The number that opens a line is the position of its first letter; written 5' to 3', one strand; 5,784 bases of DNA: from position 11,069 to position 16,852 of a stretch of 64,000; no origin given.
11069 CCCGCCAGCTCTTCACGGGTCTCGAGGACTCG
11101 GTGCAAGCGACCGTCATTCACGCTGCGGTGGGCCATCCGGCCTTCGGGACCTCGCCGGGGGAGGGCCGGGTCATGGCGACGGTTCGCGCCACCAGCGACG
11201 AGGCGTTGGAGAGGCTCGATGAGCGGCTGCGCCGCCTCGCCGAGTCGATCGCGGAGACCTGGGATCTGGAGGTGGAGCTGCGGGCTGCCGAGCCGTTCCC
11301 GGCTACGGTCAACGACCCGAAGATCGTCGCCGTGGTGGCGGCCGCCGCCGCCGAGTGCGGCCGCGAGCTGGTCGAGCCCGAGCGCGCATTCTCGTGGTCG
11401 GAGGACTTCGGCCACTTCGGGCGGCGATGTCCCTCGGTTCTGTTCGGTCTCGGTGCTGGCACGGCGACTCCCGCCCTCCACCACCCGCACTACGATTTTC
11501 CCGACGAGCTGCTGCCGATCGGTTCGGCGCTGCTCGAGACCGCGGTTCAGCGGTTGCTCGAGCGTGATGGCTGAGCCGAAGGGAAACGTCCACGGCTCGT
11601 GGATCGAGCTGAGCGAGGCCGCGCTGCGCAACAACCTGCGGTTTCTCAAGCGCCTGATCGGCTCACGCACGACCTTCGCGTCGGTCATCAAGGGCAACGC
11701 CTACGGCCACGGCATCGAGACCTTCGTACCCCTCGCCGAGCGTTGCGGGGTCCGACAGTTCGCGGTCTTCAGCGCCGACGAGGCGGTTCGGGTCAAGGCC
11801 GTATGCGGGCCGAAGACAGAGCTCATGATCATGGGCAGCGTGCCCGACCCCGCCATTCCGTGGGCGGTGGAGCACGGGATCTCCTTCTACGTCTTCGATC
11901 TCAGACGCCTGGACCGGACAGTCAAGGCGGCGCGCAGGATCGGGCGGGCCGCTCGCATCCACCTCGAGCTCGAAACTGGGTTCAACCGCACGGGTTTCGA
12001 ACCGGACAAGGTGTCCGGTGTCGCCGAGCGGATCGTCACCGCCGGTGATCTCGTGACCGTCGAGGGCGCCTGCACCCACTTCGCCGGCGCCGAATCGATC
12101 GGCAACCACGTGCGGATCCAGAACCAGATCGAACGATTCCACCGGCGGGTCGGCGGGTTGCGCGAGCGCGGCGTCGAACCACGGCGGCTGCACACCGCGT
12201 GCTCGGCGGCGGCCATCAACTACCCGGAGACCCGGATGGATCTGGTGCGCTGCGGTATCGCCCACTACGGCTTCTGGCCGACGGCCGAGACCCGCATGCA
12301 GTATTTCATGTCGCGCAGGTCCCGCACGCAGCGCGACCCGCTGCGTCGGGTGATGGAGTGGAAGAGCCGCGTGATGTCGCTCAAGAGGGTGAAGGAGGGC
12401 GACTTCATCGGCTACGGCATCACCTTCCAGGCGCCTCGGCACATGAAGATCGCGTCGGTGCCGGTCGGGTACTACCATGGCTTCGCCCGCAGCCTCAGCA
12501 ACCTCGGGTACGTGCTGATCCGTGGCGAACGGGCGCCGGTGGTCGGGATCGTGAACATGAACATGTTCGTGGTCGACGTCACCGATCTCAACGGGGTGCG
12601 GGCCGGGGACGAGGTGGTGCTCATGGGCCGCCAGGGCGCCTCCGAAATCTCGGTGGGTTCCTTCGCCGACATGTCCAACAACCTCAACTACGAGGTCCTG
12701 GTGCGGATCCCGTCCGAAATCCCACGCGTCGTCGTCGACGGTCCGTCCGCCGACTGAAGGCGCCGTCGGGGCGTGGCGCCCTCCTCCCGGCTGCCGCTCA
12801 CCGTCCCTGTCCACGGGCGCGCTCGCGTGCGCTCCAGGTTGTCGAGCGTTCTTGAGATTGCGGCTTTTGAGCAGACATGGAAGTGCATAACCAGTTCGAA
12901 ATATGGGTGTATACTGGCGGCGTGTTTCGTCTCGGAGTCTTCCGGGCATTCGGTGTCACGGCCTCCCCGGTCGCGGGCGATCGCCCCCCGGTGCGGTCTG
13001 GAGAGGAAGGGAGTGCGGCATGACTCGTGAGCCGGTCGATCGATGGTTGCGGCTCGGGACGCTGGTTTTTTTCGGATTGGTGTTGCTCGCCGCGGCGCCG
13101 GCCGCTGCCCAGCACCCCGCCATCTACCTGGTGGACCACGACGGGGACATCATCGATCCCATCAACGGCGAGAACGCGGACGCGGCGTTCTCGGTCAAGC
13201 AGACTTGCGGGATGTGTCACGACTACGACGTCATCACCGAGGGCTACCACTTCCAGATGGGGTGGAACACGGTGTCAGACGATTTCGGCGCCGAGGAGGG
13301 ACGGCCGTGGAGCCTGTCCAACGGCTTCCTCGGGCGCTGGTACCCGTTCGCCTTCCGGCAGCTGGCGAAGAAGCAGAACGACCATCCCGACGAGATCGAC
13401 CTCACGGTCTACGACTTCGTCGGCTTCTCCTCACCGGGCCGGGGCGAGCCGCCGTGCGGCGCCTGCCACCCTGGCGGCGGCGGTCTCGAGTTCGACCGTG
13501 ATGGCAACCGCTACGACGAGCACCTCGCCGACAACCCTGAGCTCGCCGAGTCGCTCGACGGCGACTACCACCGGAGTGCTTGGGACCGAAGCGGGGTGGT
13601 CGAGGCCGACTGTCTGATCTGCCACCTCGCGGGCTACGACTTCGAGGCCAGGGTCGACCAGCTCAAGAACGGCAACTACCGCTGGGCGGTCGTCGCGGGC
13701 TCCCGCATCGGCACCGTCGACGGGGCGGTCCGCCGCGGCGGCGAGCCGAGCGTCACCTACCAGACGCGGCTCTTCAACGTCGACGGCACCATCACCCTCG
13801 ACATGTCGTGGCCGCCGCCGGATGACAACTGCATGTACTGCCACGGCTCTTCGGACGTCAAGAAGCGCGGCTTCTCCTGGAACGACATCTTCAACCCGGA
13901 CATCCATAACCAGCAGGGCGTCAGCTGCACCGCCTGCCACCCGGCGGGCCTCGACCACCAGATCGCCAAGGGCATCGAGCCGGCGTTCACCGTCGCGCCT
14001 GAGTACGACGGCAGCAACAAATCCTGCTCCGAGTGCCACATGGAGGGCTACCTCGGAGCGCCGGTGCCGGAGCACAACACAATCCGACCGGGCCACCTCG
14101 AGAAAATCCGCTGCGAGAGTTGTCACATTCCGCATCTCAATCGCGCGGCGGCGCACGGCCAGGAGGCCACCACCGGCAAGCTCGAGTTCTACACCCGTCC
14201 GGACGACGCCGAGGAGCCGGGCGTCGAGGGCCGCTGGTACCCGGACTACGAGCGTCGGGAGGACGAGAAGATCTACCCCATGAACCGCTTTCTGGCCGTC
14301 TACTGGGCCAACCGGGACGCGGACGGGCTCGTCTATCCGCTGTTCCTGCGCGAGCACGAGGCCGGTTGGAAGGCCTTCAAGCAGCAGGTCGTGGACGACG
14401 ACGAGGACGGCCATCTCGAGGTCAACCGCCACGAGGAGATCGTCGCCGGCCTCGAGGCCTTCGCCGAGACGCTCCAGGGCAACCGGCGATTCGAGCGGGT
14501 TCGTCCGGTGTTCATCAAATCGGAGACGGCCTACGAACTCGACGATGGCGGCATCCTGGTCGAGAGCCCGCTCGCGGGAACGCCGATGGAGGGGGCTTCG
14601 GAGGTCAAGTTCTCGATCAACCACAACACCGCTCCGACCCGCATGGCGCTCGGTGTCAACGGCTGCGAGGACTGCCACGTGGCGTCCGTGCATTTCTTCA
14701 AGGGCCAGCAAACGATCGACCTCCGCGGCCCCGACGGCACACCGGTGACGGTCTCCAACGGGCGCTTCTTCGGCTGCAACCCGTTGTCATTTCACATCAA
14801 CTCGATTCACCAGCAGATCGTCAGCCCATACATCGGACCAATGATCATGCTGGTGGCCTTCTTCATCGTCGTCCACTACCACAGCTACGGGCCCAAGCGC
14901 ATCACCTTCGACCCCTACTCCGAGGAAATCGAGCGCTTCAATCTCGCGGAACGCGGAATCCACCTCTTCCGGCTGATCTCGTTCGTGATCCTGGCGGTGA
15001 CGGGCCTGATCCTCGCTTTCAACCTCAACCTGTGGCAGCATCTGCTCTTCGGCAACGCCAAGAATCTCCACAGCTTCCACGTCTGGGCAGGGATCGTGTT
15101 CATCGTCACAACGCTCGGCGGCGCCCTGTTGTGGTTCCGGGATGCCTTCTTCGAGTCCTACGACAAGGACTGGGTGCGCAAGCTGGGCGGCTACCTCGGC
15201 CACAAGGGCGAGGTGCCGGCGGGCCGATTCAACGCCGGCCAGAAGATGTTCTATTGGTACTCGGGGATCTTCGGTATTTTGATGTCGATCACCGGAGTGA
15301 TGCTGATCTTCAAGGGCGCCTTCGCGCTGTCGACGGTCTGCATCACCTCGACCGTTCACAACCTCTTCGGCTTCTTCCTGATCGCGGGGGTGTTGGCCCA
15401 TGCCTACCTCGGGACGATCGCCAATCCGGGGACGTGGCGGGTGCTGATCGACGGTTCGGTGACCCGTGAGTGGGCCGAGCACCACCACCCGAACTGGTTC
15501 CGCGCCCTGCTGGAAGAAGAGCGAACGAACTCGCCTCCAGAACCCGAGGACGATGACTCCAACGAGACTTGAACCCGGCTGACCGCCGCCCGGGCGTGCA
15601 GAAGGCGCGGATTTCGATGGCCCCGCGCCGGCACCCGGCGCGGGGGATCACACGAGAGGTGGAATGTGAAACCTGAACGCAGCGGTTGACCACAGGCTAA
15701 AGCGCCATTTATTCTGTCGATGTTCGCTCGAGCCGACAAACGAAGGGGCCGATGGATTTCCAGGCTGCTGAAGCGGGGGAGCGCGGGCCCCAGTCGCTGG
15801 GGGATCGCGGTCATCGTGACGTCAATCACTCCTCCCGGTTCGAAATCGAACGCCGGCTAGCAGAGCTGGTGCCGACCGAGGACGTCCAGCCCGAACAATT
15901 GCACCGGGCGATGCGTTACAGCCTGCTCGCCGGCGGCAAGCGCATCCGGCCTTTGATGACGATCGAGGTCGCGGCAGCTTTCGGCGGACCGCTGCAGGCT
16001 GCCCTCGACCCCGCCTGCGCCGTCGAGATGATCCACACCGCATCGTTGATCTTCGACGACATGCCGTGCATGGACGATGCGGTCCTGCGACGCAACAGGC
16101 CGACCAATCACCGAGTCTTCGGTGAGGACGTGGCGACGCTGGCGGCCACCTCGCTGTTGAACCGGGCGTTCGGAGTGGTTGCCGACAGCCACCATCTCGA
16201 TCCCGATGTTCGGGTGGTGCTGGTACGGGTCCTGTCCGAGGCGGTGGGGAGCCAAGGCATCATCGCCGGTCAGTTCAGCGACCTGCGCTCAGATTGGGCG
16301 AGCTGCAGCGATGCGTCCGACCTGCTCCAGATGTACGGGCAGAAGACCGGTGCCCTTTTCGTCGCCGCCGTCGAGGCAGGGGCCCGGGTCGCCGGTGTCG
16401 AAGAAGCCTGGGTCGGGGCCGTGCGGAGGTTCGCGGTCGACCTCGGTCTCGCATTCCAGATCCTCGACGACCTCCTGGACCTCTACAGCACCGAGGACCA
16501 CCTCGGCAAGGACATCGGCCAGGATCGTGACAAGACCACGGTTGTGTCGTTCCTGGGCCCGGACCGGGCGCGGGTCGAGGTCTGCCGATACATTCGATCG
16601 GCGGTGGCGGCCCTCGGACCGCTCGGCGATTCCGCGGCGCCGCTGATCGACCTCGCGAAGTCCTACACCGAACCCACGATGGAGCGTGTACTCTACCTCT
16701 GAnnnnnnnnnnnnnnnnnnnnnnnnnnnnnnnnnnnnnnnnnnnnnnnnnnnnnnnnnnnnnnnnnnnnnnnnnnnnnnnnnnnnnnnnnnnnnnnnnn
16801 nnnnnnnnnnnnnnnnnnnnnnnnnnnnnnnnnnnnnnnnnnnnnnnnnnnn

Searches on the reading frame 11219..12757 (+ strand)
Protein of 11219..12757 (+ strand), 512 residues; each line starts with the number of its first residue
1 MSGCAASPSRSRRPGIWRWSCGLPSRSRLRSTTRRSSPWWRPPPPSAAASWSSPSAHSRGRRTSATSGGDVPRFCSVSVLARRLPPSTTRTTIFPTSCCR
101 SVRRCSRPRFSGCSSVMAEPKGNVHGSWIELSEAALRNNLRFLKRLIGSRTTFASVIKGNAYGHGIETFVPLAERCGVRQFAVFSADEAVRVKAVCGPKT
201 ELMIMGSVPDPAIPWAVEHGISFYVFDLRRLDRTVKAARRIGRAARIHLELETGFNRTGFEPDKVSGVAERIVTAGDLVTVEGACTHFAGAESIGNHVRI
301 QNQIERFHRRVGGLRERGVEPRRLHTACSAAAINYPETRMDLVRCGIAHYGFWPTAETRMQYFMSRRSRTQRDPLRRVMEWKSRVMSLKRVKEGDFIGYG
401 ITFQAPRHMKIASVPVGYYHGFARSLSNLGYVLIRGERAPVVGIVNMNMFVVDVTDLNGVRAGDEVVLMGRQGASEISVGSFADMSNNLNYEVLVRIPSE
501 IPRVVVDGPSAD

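Call 45: search_protein_families(library=pfam, proteins=[window:11219-12757:+], max_evalue=0.00001)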
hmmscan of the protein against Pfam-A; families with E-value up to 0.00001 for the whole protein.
window:11219-12757:+ (512 aa): 2 families
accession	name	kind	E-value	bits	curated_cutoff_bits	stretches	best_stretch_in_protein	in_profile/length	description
PF01168.26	Ala_racemase_N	-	6.8e-47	160.4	24.1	1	133-352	3-218/220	Alanine racemase, N-terminal domain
PF00842.27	Ala_racemase_C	-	3.2e-40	137.1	25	1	378-504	1-126/127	Alanine racemase, C-terminal domain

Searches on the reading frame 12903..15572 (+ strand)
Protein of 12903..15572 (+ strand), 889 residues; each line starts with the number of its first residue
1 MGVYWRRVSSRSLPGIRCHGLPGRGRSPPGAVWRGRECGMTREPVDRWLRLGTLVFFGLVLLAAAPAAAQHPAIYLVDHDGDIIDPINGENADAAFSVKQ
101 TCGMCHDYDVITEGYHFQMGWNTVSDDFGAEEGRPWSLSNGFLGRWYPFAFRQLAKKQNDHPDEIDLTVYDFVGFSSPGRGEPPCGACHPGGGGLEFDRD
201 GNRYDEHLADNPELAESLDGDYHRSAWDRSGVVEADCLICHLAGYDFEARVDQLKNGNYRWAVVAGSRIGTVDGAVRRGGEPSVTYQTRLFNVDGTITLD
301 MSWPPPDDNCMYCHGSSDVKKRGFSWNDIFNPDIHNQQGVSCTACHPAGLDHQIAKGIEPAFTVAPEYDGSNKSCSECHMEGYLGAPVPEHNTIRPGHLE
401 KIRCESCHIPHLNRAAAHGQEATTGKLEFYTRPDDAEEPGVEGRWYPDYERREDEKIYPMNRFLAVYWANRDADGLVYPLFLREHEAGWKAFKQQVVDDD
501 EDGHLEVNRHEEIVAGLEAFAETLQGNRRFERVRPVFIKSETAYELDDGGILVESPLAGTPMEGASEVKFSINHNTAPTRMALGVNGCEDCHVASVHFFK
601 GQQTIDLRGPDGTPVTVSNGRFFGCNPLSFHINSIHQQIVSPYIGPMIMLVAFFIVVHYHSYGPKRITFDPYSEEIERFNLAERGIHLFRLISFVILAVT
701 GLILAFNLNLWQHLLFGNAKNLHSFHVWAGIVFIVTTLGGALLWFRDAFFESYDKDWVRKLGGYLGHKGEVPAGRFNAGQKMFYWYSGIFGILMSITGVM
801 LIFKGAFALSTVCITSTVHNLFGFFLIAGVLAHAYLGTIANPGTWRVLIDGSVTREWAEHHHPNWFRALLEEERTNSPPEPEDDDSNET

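Call 45: search_protein_families(library=pfam, proteins=[window:12903-15572:+], max_evalue=0.00001)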
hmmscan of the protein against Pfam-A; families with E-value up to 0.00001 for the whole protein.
window:12903-15572:+ (889 aa): 4 families
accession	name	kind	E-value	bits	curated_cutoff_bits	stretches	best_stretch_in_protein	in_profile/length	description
PF01292.26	Ni_hydr_CYTB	-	2e-18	67.3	30.1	1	678-843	1-168/179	Prokaryotic cytochrome b561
PF13435.11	Cytochrome_C554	-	1.6e-07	32.6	20.8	0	370-408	46-83/84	Cytochrome c554 and c-prime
PF14522.11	Cytochrome_C7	-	2.5e-07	30.9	24.8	0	330-408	3-66/67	Cytochrome c7 and related cytochrome c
PF22113.1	Mtrc-MtrF_II-IV_dom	-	4.2e-06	26.8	30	0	235-382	29-166/176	Outer membrane cytochrome MtrC/MtrF-like, domains II/IV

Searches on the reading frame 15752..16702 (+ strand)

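Call 46: search_protein_families(library=pfam, proteins=[window:15752-16702:+], max_evalue=0.00001)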
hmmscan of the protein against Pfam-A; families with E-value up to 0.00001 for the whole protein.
window:15752-16702:+ (316 aa): 1 family
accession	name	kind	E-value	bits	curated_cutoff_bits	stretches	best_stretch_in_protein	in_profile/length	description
PF00348.22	polyprenyl_synt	-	4.3e-50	170.7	27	1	48-260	2-207/251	Polyprenyl synthetase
